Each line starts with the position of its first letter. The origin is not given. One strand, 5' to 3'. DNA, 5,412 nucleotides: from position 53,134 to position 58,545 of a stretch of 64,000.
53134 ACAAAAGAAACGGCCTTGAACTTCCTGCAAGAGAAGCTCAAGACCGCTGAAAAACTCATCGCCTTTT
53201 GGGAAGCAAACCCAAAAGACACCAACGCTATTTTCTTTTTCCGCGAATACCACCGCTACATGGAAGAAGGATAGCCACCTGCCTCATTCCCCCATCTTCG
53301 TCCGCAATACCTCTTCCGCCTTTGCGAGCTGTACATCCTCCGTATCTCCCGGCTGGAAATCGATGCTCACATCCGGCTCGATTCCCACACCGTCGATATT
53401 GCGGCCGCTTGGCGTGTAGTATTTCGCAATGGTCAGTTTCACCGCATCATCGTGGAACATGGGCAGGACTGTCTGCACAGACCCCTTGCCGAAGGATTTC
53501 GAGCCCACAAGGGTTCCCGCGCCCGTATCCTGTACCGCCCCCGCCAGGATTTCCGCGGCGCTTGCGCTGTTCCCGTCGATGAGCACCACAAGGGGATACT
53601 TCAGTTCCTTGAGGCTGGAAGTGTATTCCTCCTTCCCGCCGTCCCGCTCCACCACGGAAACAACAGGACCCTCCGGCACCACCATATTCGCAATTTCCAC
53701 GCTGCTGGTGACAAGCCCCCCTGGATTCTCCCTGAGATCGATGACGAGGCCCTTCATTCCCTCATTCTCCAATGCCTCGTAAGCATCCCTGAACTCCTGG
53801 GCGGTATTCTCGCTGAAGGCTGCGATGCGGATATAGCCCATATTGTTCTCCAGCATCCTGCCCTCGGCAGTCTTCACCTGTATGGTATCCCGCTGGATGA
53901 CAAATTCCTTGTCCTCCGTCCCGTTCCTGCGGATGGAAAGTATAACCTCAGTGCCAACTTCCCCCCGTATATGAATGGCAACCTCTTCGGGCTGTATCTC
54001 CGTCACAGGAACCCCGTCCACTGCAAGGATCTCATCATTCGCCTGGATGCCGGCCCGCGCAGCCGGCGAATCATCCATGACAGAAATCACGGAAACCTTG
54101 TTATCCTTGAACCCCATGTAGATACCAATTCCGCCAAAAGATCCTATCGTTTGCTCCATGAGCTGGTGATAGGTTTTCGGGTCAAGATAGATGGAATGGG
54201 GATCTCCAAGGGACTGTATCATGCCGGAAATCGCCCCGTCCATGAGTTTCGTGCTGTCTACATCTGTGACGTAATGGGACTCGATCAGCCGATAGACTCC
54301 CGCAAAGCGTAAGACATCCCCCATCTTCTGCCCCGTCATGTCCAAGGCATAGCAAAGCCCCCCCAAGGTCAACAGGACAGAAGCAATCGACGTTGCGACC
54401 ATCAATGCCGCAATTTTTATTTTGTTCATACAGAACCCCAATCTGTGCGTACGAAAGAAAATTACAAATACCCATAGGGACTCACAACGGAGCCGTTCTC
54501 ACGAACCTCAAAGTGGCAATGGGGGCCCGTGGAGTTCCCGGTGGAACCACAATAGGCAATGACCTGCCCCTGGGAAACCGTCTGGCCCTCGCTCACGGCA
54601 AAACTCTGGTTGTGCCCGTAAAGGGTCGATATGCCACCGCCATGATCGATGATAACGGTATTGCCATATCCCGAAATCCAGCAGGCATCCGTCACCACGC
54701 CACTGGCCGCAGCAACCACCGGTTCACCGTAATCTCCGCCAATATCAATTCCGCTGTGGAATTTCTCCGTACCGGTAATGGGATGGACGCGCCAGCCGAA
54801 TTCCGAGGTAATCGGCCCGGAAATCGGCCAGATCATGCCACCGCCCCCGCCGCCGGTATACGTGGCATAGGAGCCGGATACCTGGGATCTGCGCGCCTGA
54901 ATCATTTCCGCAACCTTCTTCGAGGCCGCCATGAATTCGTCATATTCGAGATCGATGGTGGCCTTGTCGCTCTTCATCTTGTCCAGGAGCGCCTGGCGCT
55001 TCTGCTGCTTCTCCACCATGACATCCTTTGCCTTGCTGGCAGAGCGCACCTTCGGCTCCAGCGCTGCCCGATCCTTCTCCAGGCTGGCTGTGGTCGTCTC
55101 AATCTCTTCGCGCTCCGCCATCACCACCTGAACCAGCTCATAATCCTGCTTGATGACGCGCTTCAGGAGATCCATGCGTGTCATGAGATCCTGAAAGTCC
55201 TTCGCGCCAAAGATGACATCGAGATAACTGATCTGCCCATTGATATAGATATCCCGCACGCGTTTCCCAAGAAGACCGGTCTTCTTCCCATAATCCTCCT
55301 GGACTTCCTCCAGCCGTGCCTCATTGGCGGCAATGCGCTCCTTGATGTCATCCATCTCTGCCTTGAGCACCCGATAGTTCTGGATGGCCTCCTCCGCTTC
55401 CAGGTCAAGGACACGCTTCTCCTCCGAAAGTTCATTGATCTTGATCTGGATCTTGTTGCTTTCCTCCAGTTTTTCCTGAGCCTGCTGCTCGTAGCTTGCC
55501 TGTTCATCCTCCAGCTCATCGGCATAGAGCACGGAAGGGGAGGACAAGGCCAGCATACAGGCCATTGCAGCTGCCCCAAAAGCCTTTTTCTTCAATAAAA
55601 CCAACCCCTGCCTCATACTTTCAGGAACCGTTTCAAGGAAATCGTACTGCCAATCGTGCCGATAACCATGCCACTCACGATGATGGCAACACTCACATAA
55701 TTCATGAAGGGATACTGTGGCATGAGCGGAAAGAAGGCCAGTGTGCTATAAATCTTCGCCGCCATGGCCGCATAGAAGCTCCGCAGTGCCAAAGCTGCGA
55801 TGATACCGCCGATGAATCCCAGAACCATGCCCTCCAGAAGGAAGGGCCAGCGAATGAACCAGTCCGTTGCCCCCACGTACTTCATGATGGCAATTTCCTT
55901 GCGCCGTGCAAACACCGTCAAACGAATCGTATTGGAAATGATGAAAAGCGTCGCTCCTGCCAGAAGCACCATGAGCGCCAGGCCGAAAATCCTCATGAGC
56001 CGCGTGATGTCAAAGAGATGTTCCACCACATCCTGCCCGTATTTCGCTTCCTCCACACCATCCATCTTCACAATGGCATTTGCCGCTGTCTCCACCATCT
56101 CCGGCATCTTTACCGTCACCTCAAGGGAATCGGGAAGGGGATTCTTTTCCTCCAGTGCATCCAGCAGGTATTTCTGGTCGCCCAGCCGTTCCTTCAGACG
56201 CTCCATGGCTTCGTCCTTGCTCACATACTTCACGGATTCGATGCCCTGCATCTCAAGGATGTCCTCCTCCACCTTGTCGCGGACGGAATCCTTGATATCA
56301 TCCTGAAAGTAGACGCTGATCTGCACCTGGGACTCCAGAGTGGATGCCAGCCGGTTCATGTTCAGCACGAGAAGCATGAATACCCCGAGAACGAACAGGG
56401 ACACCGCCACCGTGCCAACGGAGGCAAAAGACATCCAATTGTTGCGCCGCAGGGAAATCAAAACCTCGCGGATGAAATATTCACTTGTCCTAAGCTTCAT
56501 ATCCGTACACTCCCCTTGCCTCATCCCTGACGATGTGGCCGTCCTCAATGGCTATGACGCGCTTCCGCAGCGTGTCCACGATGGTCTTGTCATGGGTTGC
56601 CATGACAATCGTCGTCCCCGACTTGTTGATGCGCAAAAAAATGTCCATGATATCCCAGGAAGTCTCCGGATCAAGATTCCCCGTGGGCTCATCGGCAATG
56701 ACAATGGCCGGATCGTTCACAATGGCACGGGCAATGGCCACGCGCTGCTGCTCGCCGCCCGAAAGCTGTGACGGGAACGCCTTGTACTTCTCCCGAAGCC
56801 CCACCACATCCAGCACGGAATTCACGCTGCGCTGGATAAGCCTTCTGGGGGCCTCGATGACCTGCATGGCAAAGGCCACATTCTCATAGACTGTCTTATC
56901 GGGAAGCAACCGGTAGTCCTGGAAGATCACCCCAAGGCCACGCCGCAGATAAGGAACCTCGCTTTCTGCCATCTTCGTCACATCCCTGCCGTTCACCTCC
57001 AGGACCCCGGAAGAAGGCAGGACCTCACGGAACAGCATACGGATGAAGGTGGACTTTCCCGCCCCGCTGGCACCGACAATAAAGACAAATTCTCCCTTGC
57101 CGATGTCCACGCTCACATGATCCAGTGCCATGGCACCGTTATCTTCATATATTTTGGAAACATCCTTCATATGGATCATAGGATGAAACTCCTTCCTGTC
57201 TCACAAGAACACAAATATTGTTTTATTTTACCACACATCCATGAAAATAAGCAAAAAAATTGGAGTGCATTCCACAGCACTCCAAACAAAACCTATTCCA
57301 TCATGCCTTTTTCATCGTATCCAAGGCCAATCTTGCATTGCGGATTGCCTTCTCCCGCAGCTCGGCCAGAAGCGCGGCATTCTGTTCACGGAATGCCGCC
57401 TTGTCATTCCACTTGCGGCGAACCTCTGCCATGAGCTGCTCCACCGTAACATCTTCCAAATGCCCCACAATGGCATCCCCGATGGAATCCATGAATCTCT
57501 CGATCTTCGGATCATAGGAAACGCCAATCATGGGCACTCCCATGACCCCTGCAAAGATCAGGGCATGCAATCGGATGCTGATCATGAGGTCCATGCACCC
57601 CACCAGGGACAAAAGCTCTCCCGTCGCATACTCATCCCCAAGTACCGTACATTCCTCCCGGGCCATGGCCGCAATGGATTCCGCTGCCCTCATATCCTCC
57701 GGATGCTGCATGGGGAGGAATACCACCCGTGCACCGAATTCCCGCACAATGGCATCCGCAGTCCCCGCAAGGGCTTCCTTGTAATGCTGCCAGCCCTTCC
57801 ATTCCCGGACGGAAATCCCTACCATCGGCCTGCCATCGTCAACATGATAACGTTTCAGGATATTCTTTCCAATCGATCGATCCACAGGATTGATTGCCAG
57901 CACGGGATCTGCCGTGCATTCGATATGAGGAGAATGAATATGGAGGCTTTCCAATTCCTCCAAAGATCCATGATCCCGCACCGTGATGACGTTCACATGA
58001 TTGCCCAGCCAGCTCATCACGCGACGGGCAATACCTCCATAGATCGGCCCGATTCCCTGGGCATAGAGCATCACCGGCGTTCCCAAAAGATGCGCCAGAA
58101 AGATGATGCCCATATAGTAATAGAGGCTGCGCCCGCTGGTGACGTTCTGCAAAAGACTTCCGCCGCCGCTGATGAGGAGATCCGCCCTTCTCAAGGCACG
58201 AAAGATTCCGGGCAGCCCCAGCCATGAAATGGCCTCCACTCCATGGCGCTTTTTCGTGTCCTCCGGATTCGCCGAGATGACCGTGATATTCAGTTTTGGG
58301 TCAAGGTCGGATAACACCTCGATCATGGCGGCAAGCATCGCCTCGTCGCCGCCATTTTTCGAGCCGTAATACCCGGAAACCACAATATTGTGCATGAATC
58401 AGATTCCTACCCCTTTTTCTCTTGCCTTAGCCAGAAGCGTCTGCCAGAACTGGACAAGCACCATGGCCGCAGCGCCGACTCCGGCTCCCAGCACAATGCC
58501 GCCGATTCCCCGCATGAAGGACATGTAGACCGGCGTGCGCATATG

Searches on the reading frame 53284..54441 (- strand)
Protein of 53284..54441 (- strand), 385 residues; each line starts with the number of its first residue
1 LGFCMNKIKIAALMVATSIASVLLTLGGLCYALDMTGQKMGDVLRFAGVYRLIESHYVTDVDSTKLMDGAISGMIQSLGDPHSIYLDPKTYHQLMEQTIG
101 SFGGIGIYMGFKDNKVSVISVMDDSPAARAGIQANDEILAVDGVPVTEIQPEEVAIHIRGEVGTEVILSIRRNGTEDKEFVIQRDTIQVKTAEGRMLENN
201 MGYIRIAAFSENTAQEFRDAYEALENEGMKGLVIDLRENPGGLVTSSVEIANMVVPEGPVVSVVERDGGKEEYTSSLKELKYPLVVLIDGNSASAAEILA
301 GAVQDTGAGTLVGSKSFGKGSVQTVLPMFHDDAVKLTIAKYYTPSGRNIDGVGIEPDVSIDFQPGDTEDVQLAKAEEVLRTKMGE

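Call 78: search_protein_families(library=pfam, proteins=[window:53284-54441:-], max_evalue=0.00001)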
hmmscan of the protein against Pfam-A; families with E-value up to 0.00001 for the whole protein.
window:53284-54441:- (385 aa): 5 families
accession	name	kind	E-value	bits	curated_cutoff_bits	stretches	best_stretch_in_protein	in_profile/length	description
PF03572.23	Peptidase_S41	-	5.4e-57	192.4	24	1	200-359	1-164/165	Peptidase family S41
PF22694.1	CtpB_N-like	-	1.7e-15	57.7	27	1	38-90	33-85/85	Activating protease CtpB N-terminal domain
PF13180.12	PDZ_2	-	2.7e-13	50.4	27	1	103-176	1-73/80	PDZ domain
PF17820.7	PDZ_6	-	9.3e-13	48.2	27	1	118-172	2-54/54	PDZ domain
PF00595.29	PDZ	-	3.5e-11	43.8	23.2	1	104-170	13-80/81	PDZ domain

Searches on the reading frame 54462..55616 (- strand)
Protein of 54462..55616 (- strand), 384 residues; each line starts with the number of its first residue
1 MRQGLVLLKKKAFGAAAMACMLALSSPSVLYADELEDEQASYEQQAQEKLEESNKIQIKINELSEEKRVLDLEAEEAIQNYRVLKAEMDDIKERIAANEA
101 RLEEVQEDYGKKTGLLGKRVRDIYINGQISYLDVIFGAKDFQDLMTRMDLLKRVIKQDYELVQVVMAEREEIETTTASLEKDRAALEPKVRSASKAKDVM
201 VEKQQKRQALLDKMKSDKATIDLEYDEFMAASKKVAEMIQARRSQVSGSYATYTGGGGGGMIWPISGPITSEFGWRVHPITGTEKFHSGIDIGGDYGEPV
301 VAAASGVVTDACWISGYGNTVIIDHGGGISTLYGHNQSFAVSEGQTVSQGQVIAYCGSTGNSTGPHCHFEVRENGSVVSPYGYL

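Call 78: search_protein_families(library=pfam, proteins=[window:54462-55616:-], max_evalue=0.00001)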
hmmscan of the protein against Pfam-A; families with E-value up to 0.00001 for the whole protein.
window:54462-55616:- (384 aa): 2 families
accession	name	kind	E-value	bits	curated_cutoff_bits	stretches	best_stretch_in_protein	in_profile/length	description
PF01551.29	Peptidase_M23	-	1.1e-35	122.1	28.7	1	285-380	1-96/96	Peptidase family M23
PF24568.1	CC_PcsB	-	7.4e-14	51.8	27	1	103-174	2-74/75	Peptidoglycan hydrolase PcsB, coiled-coil domain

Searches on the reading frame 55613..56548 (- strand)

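Call 78: search_protein_families(library=pfam, proteins=[window:55613-56548:-], max_evalue=0.00001)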
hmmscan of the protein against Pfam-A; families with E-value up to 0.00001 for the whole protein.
window:55613-56548:- (311 aa): 2 families
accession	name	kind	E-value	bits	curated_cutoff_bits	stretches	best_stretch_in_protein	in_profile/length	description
PF18075.7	FtsX_ECD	-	2.8e-25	89.2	23.5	1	75-167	1-95/96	FtsX extracellular domain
PF02687.27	FtsX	-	6.9e-14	52.4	25.5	1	192-302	3-113/120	FtsX-like permease C-terminal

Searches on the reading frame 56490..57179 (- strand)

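Call 78: search_protein_families(library=pfam, proteins=[window:56490-57179:-], max_evalue=0.00001)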
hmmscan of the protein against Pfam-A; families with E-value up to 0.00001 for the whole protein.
window:56490-57179:- (229 aa): 2 families
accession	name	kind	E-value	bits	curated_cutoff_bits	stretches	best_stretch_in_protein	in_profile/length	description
PF00005.33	ABC_tran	-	3.1e-34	119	25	1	19-166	1-136/137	ABC transporter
PF13304.12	AAA_21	-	7.3e-07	30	27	0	31-54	1-30/304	AAA domain, putative AbiEii toxin, Type IV TA system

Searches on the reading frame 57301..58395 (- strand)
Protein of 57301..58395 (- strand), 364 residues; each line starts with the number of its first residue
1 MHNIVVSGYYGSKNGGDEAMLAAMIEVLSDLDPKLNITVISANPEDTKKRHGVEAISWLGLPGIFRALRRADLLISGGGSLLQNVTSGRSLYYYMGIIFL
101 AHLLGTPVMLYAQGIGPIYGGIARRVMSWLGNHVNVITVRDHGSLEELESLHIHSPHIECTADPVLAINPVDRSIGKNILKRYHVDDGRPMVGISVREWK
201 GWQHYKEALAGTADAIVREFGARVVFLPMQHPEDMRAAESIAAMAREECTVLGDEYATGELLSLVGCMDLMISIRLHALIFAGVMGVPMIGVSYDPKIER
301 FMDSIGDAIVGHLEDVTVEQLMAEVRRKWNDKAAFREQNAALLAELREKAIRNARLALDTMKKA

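Call 78: search_protein_families(library=pfam, proteins=[window:57301-58395:-], max_evalue=0.00001)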
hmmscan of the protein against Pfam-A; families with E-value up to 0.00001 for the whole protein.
window:57301-58395:- (364 aa): 1 family
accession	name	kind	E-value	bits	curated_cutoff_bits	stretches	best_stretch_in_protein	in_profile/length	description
PF04230.19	PS_pyruv_trans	-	9.5e-43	147.5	25.3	1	14-296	1-280/280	Polysaccharide pyruvyl transferase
